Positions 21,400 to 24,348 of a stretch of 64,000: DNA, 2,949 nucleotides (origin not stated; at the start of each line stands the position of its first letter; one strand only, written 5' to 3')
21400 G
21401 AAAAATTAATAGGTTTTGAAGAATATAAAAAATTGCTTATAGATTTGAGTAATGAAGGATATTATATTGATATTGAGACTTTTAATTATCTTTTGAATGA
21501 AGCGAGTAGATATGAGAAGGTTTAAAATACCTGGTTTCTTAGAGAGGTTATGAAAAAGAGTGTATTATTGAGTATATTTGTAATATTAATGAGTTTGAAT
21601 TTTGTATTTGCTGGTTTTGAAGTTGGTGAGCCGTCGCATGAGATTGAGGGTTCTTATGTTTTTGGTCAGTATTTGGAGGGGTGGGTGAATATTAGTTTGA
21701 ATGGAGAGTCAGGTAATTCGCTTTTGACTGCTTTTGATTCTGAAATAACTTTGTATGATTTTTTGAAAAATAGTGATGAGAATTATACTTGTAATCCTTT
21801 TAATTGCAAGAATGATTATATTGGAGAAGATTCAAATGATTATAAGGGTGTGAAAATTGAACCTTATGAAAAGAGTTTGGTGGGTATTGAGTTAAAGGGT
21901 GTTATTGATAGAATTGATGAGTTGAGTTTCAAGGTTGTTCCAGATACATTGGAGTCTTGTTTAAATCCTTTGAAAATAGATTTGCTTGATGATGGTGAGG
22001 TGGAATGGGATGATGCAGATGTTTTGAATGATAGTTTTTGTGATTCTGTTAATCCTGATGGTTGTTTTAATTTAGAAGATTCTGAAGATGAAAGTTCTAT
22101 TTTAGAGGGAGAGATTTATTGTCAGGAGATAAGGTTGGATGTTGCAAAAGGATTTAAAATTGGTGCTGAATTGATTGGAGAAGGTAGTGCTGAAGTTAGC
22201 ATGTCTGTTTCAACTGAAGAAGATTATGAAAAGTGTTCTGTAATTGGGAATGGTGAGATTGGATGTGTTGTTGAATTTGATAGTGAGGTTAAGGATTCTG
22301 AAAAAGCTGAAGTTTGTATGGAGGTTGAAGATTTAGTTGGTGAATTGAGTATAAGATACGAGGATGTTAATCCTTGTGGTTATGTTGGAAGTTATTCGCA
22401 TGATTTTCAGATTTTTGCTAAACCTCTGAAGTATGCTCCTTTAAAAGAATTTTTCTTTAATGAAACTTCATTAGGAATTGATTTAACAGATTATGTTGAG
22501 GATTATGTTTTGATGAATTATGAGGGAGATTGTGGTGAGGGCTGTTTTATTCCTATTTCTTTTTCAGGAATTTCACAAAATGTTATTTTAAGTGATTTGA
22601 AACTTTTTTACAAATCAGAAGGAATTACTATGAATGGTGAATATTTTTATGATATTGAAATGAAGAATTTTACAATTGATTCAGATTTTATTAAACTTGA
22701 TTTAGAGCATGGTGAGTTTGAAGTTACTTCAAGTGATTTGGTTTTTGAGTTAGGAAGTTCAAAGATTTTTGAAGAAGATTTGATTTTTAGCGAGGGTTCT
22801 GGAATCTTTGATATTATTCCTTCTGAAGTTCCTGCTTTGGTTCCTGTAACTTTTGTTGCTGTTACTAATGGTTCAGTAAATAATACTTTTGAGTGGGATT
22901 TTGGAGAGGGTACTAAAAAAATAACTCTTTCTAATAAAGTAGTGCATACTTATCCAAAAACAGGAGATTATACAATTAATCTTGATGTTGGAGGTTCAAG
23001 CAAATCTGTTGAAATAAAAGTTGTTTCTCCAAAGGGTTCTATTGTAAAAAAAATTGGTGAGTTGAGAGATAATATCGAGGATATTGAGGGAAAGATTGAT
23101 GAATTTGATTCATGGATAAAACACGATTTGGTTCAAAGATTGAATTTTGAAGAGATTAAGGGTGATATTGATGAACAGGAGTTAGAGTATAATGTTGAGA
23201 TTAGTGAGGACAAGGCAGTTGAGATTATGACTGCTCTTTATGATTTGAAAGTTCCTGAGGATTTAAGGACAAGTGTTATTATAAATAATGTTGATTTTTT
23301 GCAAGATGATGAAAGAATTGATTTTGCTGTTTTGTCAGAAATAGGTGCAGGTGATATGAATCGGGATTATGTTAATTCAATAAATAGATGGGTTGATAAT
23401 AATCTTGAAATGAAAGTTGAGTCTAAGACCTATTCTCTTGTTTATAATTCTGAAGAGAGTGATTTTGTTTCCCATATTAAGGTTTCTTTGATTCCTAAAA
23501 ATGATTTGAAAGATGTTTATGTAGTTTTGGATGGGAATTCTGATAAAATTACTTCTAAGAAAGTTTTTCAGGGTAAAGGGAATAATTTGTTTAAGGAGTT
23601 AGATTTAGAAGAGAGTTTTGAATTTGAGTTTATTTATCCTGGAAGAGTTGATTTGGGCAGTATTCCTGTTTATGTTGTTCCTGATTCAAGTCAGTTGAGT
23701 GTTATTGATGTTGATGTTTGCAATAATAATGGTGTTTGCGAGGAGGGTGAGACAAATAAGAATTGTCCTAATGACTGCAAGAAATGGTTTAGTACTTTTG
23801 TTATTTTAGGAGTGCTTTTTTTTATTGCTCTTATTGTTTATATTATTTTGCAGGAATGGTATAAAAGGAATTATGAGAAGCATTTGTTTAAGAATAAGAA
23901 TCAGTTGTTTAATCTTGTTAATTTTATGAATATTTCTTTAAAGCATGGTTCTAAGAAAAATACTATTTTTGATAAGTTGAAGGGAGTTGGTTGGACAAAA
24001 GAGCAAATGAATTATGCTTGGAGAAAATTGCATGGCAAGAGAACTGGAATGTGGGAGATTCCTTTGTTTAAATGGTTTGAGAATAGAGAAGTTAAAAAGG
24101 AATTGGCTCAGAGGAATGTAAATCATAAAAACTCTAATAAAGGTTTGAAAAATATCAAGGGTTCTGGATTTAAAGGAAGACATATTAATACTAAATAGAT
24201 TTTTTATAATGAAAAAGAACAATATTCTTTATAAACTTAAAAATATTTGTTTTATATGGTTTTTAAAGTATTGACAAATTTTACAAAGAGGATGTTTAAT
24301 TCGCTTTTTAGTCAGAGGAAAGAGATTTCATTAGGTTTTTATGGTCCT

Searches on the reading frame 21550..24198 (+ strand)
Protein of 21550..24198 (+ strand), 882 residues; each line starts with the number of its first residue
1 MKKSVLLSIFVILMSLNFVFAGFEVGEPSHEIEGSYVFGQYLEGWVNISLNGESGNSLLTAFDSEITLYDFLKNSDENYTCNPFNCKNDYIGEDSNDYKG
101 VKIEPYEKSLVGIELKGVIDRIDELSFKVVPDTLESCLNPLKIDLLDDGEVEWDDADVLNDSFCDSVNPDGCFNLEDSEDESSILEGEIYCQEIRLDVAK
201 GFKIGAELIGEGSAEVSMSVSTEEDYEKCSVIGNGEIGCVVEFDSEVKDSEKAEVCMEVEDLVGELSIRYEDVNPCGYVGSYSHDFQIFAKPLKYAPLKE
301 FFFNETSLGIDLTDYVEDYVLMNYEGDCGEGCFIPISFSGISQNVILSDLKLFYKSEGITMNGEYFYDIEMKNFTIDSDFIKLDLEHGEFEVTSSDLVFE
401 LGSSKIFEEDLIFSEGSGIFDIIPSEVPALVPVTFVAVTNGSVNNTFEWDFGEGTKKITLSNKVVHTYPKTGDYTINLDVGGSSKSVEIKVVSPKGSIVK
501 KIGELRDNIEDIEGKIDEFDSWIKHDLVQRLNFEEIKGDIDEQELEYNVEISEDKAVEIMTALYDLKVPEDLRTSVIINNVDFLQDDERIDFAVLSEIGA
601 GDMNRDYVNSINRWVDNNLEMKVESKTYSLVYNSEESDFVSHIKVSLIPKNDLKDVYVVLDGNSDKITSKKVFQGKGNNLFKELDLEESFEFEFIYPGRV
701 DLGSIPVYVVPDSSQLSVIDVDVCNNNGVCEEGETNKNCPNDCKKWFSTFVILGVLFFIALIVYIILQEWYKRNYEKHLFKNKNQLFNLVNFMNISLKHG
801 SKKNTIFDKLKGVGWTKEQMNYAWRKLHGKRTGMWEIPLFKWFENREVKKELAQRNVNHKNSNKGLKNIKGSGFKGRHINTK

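Call 48: search_protein_families(library=pfam, proteins=[window:21550-24198:+], max_evalue=0.001)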
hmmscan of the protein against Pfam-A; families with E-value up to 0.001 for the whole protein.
window:21550-24198:+ (882 aa): 2 families
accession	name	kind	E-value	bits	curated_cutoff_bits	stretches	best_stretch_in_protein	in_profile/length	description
PF00801.26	PKD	-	1.3e-08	35.1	23.5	1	432-482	16-67/80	PKD domain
PF18911.6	PKD_4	-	9.8e-07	29.2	27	1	443-482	33-70/85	PKD domain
